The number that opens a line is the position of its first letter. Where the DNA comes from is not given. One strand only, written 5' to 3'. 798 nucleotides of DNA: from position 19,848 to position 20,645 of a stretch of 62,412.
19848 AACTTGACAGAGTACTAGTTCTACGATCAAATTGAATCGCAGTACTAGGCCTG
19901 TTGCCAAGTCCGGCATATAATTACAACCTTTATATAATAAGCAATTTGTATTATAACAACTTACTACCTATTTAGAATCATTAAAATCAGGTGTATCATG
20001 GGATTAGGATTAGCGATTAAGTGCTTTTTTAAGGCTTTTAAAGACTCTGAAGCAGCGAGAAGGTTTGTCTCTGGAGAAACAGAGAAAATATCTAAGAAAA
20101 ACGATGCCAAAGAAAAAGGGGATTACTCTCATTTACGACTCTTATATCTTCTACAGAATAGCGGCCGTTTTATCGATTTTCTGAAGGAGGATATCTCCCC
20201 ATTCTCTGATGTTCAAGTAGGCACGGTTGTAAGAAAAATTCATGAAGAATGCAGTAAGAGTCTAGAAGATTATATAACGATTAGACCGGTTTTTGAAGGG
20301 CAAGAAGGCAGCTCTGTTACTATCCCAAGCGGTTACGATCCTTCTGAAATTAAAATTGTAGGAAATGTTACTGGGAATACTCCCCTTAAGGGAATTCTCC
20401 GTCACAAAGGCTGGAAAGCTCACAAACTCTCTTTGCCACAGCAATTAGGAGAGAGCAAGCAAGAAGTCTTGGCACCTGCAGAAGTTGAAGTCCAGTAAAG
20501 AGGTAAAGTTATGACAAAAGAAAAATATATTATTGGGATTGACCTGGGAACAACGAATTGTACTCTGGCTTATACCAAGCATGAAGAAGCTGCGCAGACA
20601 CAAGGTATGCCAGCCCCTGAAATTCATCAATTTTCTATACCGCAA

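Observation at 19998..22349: DUF2760-like protein coupled to an atypical Hsp70-family ATPase: an uncharacterised two-gene module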

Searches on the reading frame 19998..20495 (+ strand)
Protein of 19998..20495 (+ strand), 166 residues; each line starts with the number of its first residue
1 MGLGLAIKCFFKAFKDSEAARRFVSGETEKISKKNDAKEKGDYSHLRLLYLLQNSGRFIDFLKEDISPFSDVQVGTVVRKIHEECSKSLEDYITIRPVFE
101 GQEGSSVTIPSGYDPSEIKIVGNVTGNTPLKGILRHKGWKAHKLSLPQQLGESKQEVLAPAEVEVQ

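Call 3: search_protein_families(library=pfam, proteins=[window:19998-20495:+], max_evalue=1)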
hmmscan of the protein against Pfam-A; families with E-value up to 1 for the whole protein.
window:19998-20495:+ (166 aa): 1 family
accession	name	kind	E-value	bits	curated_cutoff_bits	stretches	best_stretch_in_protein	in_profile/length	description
PF10816.13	DUF2760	-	6.2e-47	158.9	25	1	44-164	4-124/124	Domain of unknown function (DUF2760)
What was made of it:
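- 19998..20498 (+): DUF2760 gene (166 aa), the small partner of the module. PF10816 at 158.9 bits, E 6.2e-47 (call 3).
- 20127..20495 (+): Codons 44-166: DUF2760 core (two helices followed by a 7-strand beta domain) with a predicted GrpE-like architecture. The Pfam match covers residues 44-164 (call 3).
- On Pfam DUF2760 (PF10816): 158.9 bits, E 6.2e-47, profile positions 4-124 of 124 (call 3).
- Checked: The 166-aa ORF matches Pfam DUF2760 (PF10816) at 158.9 bits, E 6.2e-47, against a cut-off of 25 (call 3).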

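Call 4: search_protein_families(library=ncbifam, proteins=[window:19998-20495:+], max_evalue=1)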
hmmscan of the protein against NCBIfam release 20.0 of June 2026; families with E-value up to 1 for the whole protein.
window:19998-20495:+ (166 aa): 1 family
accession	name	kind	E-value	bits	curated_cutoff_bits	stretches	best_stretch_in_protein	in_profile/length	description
NF002960.0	PRK03625.1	equivalog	0.16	12.2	92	1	3-33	32-65/67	twin-arginine translocase subunit TatE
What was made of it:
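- Family assignments: calls 3 and 4.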

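Call 5: search_protein_families(library=padloc, proteins=[window:19998-20495:+], max_evalue=1)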
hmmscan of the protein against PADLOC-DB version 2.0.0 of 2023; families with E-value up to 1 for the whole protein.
window:19998-20495:+ (166 aa): 0 families

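Call 8: search_solved_structures(query=window:19998-20495:+, max_evalue=10)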
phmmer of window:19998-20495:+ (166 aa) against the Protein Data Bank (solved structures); distinct sequences matched with E-value up to 10: 2.
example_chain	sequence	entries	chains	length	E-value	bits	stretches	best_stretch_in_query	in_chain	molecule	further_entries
6enj_w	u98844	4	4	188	1.6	11.7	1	20-102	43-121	Elongation factor P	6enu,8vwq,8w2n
3a5z_B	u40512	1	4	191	1.6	11.7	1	20-102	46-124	Elongation factor P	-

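Call 10: find_homologous_proteins(query=window:19998-20495:+, max_evalue=0.001)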
Query window:19998-20495:+ (166 aa): 276 proteins with E <= 0.001 among 313 candidates; the best 120 are listed.
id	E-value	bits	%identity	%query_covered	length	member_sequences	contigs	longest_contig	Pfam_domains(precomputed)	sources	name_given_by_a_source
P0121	5.2e-104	363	100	100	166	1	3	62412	PF10816.14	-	-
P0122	1.3e-90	319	87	100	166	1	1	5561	PF10816.14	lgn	-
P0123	2.4e-89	315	87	100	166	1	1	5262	PF10816.14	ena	-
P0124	1.4e-76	274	73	100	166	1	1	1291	PF10816.14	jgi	jgi:hypothetical protein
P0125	6.7e-70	252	73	100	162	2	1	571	PF10816.14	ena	-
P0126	8.1e-63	229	64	100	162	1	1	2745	PF10816.14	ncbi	-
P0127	1.6e-62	228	63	100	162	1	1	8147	PF10816.14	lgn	-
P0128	1.7e-62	228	63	100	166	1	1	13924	PF10816.14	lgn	-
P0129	9.6e-61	222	63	100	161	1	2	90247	PF10816.14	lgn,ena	-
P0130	5.2e-60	220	62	99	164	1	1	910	PF10816.14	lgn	-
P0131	9.5e-60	219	63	99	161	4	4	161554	PF10816.14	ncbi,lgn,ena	-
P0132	2.0e-57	211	62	100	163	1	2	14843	PF10816.14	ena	-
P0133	4.1e-57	210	60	99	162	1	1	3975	PF10816.14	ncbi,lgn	-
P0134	5.3e-57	210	59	100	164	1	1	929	PF10816.14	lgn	-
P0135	4.6e-56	207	60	100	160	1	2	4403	PF10816.14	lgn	-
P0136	2.0e-55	205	57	100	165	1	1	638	PF10816.14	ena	-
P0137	2.0e-55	205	59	99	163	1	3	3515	PF10816.14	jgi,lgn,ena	-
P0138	2.5e-55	204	59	100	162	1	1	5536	PF10816.14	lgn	-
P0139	3.0e-55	204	57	100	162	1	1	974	PF10816.14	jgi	jgi:hypothetical protein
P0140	4.8e-55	204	59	99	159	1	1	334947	PF10816.14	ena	-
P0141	6.5e-55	203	60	100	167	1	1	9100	PF10816.14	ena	-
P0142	1.0e-54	202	54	100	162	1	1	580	PF10816.14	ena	-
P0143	1.4e-54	202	59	100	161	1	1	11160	PF10816.14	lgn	-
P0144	1.8e-54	202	63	73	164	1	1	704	PF10816.14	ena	-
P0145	2.1e-54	202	55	100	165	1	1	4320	PF10816.14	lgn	-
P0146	3.0e-54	201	58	100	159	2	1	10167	PF10816.14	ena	-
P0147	3.5e-54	201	58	100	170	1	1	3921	PF10816.14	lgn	-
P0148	3.7e-54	201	58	100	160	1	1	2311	PF10816.14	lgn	-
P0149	4.9e-54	200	57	100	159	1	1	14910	PF10816.14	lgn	-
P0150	5.7e-54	200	58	99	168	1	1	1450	PF10816.14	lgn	-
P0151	6.2e-54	200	54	100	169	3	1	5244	PF10816.14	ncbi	-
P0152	6.3e-54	200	58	100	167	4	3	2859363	PF10816.14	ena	-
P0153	7.5e-54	200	55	100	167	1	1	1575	PF10816.14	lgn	-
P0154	8.4e-54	200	54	100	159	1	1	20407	PF10816.14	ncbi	ncbi:MAG: DUF2760 domain-containing protein [Chlamydiota bacterium]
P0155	8.5e-54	200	57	91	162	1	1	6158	PF10816.14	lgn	-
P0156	1.1e-53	199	58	100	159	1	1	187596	PF10816.14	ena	-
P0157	1.3e-53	199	57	100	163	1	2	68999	PF10816.14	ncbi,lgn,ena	-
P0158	1.6e-53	199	57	100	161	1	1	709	PF10816.14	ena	-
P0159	2.0e-53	198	57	100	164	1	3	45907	PF10816.14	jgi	jgi:hypothetical protein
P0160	2.0e-53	198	59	99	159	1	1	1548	PF10816.14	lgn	-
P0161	2.2e-53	198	57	100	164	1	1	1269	PF10816.14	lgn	-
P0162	2.2e-53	198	55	100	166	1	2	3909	PF10816.14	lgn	-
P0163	3.4e-53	198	56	100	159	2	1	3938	PF10816.14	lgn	-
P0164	3.6e-53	198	57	100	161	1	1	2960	PF10816.14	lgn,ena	-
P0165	4.0e-53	197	57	100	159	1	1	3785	PF10816.14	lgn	-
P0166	4.5e-53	197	61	100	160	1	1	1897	PF10816.14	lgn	-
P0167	4.7e-53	197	55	100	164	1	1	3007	PF10816.14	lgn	-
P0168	5.2e-53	197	59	100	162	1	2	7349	PF10816.14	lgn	-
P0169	5.4e-53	197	55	100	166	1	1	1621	PF10816.14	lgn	-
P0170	8.7e-53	196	56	100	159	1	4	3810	PF10816.14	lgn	-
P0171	8.9e-53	196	57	100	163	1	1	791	PF10816.14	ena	-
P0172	9.0e-53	196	57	100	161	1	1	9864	PF10816.14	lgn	-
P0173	1.2e-52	196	56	100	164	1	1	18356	PF10816.14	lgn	-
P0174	1.6e-52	195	57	100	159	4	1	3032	PF10816.14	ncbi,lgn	-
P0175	1.6e-52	195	56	98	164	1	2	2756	PF10816.14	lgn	-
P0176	1.8e-52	195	57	100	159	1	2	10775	PF10816.14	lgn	-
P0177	2.0e-52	195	55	100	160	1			PF10816.14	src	-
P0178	2.1e-52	195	55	98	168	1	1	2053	PF10816.14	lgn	-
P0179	2.4e-52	195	57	100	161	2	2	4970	PF10816.14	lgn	-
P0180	2.6e-52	195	57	100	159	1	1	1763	PF10816.14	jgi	jgi:hypothetical protein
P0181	2.7e-52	195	58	100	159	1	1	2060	PF10816.14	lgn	-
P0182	5.0e-52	194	56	99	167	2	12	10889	PF10816.14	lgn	-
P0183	5.4e-52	194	55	100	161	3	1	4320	PF10816.14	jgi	jgi:hypothetical protein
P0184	5.8e-52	194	55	100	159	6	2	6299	PF10816.14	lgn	-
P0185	5.8e-52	194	59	100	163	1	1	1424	PF10816.14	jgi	-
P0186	8.7e-52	193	55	100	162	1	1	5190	PF10816.14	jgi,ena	-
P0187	9.6e-52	193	56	100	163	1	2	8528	PF10816.14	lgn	-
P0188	9.8e-52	193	56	100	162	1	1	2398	PF10816.14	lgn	-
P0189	1.1e-51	193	57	100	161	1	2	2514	PF10816.14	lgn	-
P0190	1.1e-51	193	53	100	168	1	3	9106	PF10816.14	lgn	-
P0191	1.2e-51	193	55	100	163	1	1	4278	PF10816.14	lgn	-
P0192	1.4e-51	192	55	100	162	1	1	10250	PF10816.14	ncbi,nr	ncbi:hypothetical protein SCG7086_BT_00030 [Chlamydiales bacterium SCGC AG-110-P3]|nr:hypothetical p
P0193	1.4e-51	192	58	99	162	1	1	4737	PF10816.14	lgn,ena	-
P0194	1.5e-51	192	57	100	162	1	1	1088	PF10816.14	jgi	jgi:hypothetical protein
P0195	1.8e-51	192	56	100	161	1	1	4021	PF10816.14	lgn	-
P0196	2.1e-51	192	54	100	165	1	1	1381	PF10816.14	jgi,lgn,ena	-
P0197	2.1e-51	192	54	100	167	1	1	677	PF10816.14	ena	-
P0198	2.2e-51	192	56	100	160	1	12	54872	PF10816.14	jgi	jgi:hypothetical protein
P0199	2.3e-51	192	58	99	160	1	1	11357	PF10816.14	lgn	-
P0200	2.4e-51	192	55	99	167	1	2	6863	PF10816.14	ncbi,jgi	jgi:hypothetical protein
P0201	2.4e-51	192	54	100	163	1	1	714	PF10816.14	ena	-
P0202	2.6e-51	191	54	100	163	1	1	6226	PF10816.14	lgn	-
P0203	2.6e-51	191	54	100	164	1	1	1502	PF10816.14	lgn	-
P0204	2.7e-51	191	57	100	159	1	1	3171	PF10816.14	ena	-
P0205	2.8e-51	191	54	99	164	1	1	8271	PF10816.14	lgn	-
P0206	4.0e-51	191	58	100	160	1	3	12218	PF10816.14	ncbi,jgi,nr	ncbi:MAG: DUF2760 domain-containing protein [Parachlamydia sp.]|jgi:hypothetical protein|nr:DUF2760 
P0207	4.3e-51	191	55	100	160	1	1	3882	PF10816.14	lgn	-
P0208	5.2e-51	190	52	100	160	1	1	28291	PF10816.14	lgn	-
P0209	6.2e-51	190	55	100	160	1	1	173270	PF10816.14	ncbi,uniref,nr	ncbi:DUF2760 domain-containing protein [Candidatus Protochlamydia phocaeensis]|uniref:DUF2760 domain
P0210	6.3e-51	190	55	100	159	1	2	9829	PF10816.14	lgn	-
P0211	6.9e-51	190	57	100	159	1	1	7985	PF10816.14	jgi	jgi:hypothetical protein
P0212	1.0e-50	190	57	100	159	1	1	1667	PF10816.14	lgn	-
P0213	1.3e-50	189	55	100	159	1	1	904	PF10816.14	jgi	jgi:hypothetical protein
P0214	1.3e-50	189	55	100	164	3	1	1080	PF10816.14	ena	-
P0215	1.5e-50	189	54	100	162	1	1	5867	PF10816.14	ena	-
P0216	1.6e-50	189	56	99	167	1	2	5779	PF10816.14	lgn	-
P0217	1.6e-50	189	54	100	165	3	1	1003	PF10816.14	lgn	-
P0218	1.7e-50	189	55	100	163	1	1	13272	PF10816.14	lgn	-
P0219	1.9e-50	189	53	99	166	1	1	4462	PF10816.14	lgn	-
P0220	2.0e-50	189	54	100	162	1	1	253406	PF10816.14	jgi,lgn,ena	-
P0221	2.6e-50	188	55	100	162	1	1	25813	PF10816.14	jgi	jgi:hypothetical protein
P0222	2.8e-50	188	54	100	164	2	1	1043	PF10816.14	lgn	-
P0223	2.9e-50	188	54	99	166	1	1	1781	PF10816.14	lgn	-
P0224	3.2e-50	188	57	100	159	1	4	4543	PF10816.14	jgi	jgi:hypothetical protein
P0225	3.3e-50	188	53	100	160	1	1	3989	PF10816.14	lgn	-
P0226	3.5e-50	188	53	100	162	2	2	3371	PF10816.14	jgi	jgi:hypothetical protein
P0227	3.6e-50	188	58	99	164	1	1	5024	PF10816.14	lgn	-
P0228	4.0e-50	188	57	100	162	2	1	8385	PF10816.14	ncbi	ncbi:MAG: DUF2760 domain-containing protein [Parachlamydiaceae bacterium]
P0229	4.2e-50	188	56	100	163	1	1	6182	PF10816.14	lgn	-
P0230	4.2e-50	188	54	100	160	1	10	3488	PF10816.14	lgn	-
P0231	4.3e-50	188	57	100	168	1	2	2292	PF10816.14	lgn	-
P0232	5.2e-50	187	57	100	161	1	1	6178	PF10816.14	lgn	-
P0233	5.7e-50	187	55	100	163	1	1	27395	PF10816.14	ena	-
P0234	7.5e-50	187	54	100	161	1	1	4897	PF10816.14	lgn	-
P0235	7.6e-50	187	52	100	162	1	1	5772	PF10816.14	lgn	-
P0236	8.0e-50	187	54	100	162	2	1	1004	PF10816.14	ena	-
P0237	8.8e-50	186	52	100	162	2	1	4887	PF10816.14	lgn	-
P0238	9.3e-50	186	58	99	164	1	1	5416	PF10816.14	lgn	-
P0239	1.0e-49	186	54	100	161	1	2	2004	PF10816.14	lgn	-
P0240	1.1e-49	186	56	99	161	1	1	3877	PF10816.14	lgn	-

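Call 17: find_related_loci(query=A2, collection=genome_contigs, flank=8000)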
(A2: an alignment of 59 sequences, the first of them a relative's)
Query A2 (166 aa) in genome_contigs; peptide patterns used: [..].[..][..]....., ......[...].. (x = any residue, [..] = any of these).
296 stretches matched a pattern; 185 encode a relative of the query (tblastn E <= 1e-3); the best 80 are kept; 80 distinct loci.
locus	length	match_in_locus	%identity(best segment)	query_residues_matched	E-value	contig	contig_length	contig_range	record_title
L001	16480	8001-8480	63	1-165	4e-67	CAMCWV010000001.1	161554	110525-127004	MAG: Waddlia chondrophila WSU 86-1044 isolate MH-21oct19-270 genome assembly, contig: MH-21oct19-C65, whole genome shotg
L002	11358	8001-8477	54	1-166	7e-61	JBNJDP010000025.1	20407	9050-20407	MAG: Chlamydiota bacterium isolate Y23_30dBSe4.bin.66 NODE_1996_length_20407_cov_13.765363, whole genome shotgun sequenc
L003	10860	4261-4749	56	1-166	9e-61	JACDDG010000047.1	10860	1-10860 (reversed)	MAG: Parachlamydiaceae bacterium isolate MGR_bin328 SD2899_NODE_1818_length_10860_cov_1.050778, whole genome shotgun seq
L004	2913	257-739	64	1-165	5e-60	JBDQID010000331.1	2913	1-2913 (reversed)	MAG: Chlamydiales bacterium isolate SFB_27D_18OOND_coas_77 k141_1241671_length_2913_cov_88.3626, whole genome shotgun se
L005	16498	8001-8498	55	1-165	1e-59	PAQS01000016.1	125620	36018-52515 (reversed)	MAG: Waddliaceae bacterium isolate SP13 MHASMcontig_2680589, whole genome shotgun sequence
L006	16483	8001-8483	57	1-166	2e-59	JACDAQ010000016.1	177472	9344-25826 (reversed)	MAG: Candidatus Protochlamydia sp. isolate MGR_bin260 SD2897-2912_k127_7501068, whole genome shotgun sequence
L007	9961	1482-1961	58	1-166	2e-59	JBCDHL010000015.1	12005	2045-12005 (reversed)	MAG: Chlamydiota bacterium isolate P01_H01_bin.155 k141_2010060_length_12005_cov_7.0000, whole genome shotgun sequence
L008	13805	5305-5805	57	1-166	2e-59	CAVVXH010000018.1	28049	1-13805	MAG: uncultured Parachlamydiaceae bacterium isolate MFD04540.bin.3.34 genome assembly, contig: contig_68085, whole genom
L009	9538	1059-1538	58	1-166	1e-58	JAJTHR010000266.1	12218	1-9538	MAG: Parachlamydia sp. isolate CoA8_M59.1 k141_3151853_flag_1_multi_18.9821_len_12218, whole genome shotgun sequence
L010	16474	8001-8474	55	3-166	2e-58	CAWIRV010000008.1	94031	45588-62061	MAG: uncultured Parachlamydiaceae bacterium isolate MFD09206.bin.1.237 genome assembly, contig: contig_52546, whole geno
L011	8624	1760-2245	57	1-166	8e-57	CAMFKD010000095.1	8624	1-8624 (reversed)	MAG: uncultured Chlamydiae bacterium isolate SRR12456166_bin.10_metaWRAP_v1.3_MAG genome assembly, contig: ERZ12289973.1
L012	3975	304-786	60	1-165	4e-57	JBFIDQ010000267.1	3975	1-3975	MAG: Chlamydiales bacterium isolate Mix_sand11.2021.09.D.51 k141_1425271_length_3975_cov_11.0000, whole genome shotgun s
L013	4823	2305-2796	55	1-166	5e-57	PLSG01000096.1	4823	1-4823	MAG: Parachlamydiaceae bacterium isolate bog_1457 73.20120700_S1D.416_contig_718602, whole genome shotgun sequence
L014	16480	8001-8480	55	1-166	5e-57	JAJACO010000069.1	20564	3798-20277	MAG: Chlamydiales bacterium isolate O_S4.2_123 S4CHLAM123_69, whole genome shotgun sequence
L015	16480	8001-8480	54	1-166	4e-56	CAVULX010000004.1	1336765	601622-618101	MAG: uncultured Parachlamydiaceae bacterium isolate MFD06435.bin.2.181 genome assembly, contig: contig_6278, whole genom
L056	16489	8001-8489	40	3-165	8e-41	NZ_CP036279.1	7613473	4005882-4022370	Kolteria novifilia strain Pan216 chromosome, complete genome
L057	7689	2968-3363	48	34-165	5e-41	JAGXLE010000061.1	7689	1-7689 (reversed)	MAG: Desulfobacterales bacterium isolate GSL_GSL3510_8 NODE_1649_length_7689_cov_4.79252, whole genome shotgun sequence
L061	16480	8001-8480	39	17-165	4e-39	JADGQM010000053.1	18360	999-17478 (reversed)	MAG: Syntrophobacteraceae bacterium isolate Chersky.40_12 contig-100_477, whole genome shotgun sequence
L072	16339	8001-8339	49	53-165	4e-37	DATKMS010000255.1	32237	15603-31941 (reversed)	MAG TPA_asm: Candidatus Margulisiibacteriota bacterium isolate SMAG_U14717 k141_3205914, whole genome shotgun sequence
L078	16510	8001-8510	40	5-165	8e-36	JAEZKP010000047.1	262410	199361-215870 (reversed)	MAG: Fibrobacteres bacterium isolate OH_CDB_35 k127_2311523, whole genome shotgun sequence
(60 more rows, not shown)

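Call 28: predict_structure(alignment_id=A2)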
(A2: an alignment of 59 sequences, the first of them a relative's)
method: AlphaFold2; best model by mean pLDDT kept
length: 166 residues; sequences in the alignment: 59
mean_pLDDT: 74.8   pTM: 0.44
mean pLDDT of the five models: 74.8, 74.4, 71.5, 66.0, 58.4
residues with pLDDT >= 90: 5; 70-90: 120; 50-70: 24; < 50: 17
segments of 3 or more residues with pLDDT < 50: 32-39, 145-153
pLDDT, mean of each block of 10 residues (from residue 1): 76 78 65 49 68 79 88 90 82 77 84 82 76 84 52 61 82
secondary structure, 60 per line:
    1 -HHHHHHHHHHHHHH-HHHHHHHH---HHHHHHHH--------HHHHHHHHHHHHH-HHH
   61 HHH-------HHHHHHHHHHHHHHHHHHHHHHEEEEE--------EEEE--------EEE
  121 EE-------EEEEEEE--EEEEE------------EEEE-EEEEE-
elements in order: H2-15 H17-24 H28-35 H44-56 H58-63 H71-92 E93-97 E106-109 E118-122 E130-136 E139-143 E156-159 E161-165
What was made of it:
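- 19998..20498 (+): AlphaFold model pLDDT 74.8 (call 28).
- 19998..20045 (+): Codons 1-16: conserved N-terminal amphipathic helix (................), a predicted in-plane membrane-binding element. Helix 2-15 in the model (call 28).
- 20127..20495 (+): Secondary structure from call 28.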

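Call 32: fold_search(model_id=the predicted structure, library=pdb)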
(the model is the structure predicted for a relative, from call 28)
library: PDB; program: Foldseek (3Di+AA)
matches with E <= 10: 97; with E <= 0.001: 0
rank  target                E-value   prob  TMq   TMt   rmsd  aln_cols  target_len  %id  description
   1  3a6m_A                4.4e-03  0.99  0.39  0.39   8.5       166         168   17  Crystal structure of GrpE from Thermus thermophilus HB8 (released 2010-01-12)
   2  9blt_B                2.6e-02  0.69  0.29  0.30  10.4       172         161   13  Structure of the human mitochondrial Hsp70 (mortalin; R126W mutant) bound to nucleotide exchange factor GrpEL1 (Y173A  (released 2025-01-15)
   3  9blt_C                2.8e-02  0.66  0.28  0.29  11.3       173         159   16  Structure of the human mitochondrial Hsp70 (mortalin; R126W mutant) bound to nucleotide exchange factor GrpEL1 (Y173A  (released 2025-01-15)
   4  9bls_B                4.6e-02  0.69  0.30  0.31   9.8       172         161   14  Structure of the human mitochondrial Hsp70 (mortalin; R126W mutant) bound to nucleotide exchange factor GrpEL1 (WT) (released 2025-01-15)
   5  1dkg_A                4.6e-02  0.63  0.29  0.30   9.5       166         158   10  CRYSTAL STRUCTURE OF THE NUCLEOTIDE EXCHANGE FACTOR GRPE BOUND TO THE ATPASE DOMAIN OF THE MOLECULAR CHAPERONE DNAK (released 1997-08-20)
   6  9m0y_J                6.9e-02  0.12  0.15  0.07  23.4       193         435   16  Local refinement of stacked like DDB1-DDA1-DET1-Ube2e2-COP1 complex (layer 2) (released 2026-01-28)
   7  9w90_A                1.0e-01  0.15  0.18  0.08  24.7       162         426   13  DDB1-DDA1-DET1-Ube2e2-COP1-c-Jun-STK40 complex (released 2026-01-28)
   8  9lul_H                2.5e-01  0.10  0.16  0.08  24.8       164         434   15  Local refinement of stacked like DDB1-DDA1-DET1-Ube2e2-COP1 complex (layer 1) (released 2026-01-28)
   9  3d36_B                5.6e-01  0.13  0.19  0.15  13.4       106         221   15  How to Switch Off a Histidine Kinase: Crystal Structure of Geobacillus stearothermophilus KinB with the Inhibitor Sda (released 2009-01-13)
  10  9lul_W                5.9e-01  0.06  0.15  0.06  22.8       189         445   15  Local refinement of stacked like DDB1-DDA1-DET1-Ube2e2-COP1 complex (layer 1) (released 2026-01-28)
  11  6eg7_B                8.2e-01  0.07  0.19  0.13  25.1       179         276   13  BbvCI B2 dimer with I3C clusters (released 2018-11-14)
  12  9lul_M                1.1e+00  0.03  0.15  0.06  23.2       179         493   16  Local refinement of stacked like DDB1-DDA1-DET1-Ube2e2-COP1 complex (layer 1) (released 2026-01-28)
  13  6zwm_A                1.6e+00  0.03  0.14  0.02  23.1       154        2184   14  cryo-EM structure of human mTOR complex 2, overall refinement (released 2020-11-18)
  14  6rw4_W                1.9e+00  0.04  0.16  0.23  10.8        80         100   14  Structure of human mitochondrial 28S ribosome in complex with mitochondrial IF3 (released 2020-06-03)
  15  9m0y_D                1.9e+00  0.03  0.15  0.07  19.7       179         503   14  Local refinement of stacked like DDB1-DDA1-DET1-Ube2e2-COP1 complex (layer 2) (released 2026-01-28)
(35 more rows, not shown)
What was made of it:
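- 20127..20495 (+): The Foldseek top five are all GrpE: 3a6m_A (E 4.4e-3, prob 0.99), 9blt, 9bls and 1dkg_A (call 32).
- On GrpE (PF01025): The Foldseek top five are all GrpE (best E 4.4e-3, prob 0.99, TM 0.39) on a model with pLDDT 74.8 and pTM 0.44 (calls 28, 32).
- Closest known: DnaK-GrpE. Same: The small partner has a predicted fold that best matches GrpE (call 32).
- The top five PDB matches of the DUF2760 model are all GrpE, from three organisms, spanning the whole chain: call 32. Foldseek TM-scores are low (0.29-0.39) and the DUF2760 model has pTM 0.44 (calls 28, 32). The model has pTM 0.44 and the TM-scores are 0.39 or lower (calls 28, 32). Five of five top fold matches being GrpE, for a protein genomically wedded to an Hsp70 homologue, is unlikely to be coincidence (call 32).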
